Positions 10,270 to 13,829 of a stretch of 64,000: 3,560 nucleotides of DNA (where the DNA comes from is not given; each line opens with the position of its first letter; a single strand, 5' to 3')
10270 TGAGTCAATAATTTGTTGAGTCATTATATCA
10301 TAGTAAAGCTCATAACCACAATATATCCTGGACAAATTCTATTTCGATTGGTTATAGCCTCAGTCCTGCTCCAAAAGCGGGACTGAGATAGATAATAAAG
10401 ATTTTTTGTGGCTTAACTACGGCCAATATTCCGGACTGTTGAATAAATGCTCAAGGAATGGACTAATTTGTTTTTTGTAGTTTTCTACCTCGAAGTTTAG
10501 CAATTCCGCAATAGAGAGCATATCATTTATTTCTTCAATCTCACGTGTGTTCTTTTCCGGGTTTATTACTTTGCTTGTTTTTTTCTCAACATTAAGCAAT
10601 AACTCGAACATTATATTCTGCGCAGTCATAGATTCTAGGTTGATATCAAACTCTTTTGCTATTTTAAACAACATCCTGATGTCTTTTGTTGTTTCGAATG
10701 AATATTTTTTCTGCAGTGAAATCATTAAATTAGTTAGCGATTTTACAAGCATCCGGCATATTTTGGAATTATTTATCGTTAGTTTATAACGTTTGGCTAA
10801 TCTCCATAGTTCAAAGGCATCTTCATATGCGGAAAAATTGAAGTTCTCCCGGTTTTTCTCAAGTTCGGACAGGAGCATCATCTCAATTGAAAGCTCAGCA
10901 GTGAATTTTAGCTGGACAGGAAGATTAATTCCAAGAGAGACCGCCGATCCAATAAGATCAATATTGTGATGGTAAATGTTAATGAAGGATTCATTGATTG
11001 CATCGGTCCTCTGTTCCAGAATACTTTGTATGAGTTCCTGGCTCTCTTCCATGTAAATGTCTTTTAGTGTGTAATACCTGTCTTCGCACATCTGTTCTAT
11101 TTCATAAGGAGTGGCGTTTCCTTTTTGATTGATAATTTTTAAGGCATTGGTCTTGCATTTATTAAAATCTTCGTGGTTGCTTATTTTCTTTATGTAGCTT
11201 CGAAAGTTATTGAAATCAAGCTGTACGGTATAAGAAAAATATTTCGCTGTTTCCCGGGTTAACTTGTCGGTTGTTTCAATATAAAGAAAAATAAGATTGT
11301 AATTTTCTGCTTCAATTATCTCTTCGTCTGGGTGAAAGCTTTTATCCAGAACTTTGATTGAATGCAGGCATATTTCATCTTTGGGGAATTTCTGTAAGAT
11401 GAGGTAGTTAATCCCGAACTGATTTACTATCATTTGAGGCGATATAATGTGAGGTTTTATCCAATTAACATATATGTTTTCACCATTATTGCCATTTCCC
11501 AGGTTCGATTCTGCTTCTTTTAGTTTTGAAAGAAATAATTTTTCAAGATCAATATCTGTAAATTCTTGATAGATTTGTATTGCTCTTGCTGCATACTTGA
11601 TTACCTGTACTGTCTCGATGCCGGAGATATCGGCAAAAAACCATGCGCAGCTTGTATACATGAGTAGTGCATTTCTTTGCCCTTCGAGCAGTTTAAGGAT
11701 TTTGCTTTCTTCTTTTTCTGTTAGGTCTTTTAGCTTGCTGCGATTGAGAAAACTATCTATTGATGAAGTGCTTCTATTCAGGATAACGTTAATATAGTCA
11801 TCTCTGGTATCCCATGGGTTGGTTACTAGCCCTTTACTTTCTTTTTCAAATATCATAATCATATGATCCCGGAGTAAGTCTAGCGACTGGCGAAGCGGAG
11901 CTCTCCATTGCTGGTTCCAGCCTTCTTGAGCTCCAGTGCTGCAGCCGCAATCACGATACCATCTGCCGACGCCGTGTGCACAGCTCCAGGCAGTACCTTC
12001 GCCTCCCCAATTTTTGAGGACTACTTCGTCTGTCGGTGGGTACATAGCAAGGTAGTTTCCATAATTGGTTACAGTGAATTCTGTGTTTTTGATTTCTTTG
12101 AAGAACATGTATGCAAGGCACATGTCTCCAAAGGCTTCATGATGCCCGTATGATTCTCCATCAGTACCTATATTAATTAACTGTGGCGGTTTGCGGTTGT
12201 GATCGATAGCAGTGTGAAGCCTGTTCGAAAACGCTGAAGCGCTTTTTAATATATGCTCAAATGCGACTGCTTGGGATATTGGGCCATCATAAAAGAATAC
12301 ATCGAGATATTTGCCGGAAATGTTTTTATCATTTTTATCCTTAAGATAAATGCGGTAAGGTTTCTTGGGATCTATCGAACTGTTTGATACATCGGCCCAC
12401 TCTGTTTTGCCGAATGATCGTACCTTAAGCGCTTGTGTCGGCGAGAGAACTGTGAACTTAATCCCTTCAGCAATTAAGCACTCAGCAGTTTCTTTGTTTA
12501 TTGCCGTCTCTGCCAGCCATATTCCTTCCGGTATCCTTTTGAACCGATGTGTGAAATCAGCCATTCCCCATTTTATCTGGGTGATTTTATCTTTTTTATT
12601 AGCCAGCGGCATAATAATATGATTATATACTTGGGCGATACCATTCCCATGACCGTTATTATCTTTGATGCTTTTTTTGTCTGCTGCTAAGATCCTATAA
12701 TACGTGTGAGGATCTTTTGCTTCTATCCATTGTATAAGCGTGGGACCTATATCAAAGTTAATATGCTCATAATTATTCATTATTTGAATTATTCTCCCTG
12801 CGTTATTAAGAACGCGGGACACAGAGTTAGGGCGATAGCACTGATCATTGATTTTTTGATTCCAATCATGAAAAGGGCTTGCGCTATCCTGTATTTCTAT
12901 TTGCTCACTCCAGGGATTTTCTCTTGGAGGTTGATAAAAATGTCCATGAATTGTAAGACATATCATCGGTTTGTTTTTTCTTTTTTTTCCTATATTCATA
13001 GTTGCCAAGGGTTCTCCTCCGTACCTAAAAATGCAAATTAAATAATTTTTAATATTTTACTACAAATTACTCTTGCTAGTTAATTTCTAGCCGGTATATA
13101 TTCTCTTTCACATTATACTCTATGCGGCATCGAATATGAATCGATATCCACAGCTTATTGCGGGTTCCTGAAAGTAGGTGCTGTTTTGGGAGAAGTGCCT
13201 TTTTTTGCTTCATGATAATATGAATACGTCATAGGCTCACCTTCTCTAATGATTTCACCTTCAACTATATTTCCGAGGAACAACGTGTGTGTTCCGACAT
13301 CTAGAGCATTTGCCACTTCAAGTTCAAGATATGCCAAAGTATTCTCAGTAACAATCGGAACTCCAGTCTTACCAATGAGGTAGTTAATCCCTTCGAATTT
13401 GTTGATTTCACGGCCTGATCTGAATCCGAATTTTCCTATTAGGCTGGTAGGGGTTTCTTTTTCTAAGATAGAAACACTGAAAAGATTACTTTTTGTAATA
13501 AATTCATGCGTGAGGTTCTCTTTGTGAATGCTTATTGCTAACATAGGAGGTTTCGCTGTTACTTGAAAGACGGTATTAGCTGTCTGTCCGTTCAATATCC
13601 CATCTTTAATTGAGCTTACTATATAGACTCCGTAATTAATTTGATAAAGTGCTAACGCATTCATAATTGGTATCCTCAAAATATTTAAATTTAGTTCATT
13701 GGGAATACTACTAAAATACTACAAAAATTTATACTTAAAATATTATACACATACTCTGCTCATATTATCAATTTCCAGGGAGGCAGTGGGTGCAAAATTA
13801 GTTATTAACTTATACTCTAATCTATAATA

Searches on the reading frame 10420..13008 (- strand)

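Call 3: search_protein_families(library=pfam, proteins=[window:10420-13008:-], max_evalue=1)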
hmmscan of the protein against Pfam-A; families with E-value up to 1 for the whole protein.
window:10420-13008:- (863 aa): 2 families
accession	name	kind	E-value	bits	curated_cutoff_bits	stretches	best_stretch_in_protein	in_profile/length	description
PF12055.13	DUF3536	-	4.3e-77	259.7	25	1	364-651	1-283/284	Domain of unknown function (DUF3536)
PF03065.20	Glyco_hydro_57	-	8.1e-19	68.4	21.2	1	77-330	70-289/291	Glycosyl hydrolase family 57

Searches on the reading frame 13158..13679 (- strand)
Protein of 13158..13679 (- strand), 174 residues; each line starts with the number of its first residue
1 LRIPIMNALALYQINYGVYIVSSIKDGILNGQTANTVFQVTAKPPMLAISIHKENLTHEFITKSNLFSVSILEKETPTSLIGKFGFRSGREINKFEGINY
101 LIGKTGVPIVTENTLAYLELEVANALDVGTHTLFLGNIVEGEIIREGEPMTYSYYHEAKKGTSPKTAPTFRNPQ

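Call 41: search_protein_families(library=pfam, proteins=[window:13158-13679:-], max_evalue=0.001)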
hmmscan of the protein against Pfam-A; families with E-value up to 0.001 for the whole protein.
window:13158-13679:- (174 aa): 1 family
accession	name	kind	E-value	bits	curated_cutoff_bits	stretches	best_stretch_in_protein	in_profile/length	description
PF01613.24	Flavin_Reduct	-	3.6e-35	121.8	27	1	12-158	2-148/153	Flavin reductase like domain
